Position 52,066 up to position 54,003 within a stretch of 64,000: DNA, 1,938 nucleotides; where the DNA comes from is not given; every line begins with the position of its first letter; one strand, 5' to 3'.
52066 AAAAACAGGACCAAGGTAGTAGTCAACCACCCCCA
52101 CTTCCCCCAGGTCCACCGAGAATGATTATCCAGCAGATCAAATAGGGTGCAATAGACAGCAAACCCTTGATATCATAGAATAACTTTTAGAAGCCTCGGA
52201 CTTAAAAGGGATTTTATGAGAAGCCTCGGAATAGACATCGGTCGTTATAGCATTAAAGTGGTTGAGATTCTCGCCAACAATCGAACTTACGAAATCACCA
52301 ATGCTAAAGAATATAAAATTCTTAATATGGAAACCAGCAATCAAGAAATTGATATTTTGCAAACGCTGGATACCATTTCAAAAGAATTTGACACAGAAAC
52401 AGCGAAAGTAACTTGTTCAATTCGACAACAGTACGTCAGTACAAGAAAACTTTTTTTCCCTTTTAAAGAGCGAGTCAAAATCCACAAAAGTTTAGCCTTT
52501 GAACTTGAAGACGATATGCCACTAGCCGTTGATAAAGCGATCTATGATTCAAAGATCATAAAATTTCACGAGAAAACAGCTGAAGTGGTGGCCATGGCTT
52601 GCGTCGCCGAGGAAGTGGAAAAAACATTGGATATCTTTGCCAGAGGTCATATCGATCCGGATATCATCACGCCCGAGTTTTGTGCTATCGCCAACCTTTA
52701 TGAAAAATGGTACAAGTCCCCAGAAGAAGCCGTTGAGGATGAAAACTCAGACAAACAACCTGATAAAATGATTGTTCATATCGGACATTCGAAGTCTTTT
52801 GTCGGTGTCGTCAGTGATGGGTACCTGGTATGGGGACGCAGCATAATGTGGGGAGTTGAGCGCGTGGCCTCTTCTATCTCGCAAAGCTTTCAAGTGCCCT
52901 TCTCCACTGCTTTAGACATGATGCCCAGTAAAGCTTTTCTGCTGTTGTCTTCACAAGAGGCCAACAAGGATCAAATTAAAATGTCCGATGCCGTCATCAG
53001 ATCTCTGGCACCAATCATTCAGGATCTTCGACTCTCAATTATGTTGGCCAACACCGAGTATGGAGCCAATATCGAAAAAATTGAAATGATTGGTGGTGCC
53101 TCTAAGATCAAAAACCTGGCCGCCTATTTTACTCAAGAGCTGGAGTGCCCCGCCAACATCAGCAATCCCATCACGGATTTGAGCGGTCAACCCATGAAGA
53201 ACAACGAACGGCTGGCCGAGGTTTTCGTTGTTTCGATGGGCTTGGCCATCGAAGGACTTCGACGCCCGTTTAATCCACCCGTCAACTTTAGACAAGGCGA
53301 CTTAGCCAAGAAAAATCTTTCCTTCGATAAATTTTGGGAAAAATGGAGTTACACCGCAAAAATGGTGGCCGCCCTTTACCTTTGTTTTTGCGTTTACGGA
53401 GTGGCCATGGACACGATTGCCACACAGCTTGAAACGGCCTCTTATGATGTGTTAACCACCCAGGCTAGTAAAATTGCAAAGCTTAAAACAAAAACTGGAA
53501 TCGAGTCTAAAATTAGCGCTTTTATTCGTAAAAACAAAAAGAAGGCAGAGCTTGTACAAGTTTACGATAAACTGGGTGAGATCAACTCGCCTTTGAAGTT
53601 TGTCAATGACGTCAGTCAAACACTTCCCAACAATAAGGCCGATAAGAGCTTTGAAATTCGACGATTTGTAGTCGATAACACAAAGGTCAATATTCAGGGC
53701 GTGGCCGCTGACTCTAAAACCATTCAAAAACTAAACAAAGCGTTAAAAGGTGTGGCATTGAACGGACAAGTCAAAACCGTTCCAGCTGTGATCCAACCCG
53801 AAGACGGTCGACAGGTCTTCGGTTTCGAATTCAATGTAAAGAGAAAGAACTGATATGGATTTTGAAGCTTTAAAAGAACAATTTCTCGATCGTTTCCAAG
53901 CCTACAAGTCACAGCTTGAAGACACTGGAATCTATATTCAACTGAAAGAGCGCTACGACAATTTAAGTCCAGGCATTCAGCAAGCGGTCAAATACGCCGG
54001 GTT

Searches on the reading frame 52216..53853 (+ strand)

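Call 72: search_protein_families(library=pfam, proteins=[window:52216-53853:+], max_evalue=0.00001)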
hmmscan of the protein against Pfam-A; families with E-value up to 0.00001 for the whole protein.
window:52216-53853:+ (545 aa): 2 families
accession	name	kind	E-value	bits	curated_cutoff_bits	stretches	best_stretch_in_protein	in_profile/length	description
PF11104.14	PilM_2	-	4e-19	69.2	27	1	5-346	1-338/340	Type IV pilus assembly protein PilM;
PF14450.12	FtsA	-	8.9e-07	29.7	31.8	1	186-319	2-113/127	Cell division protein FtsA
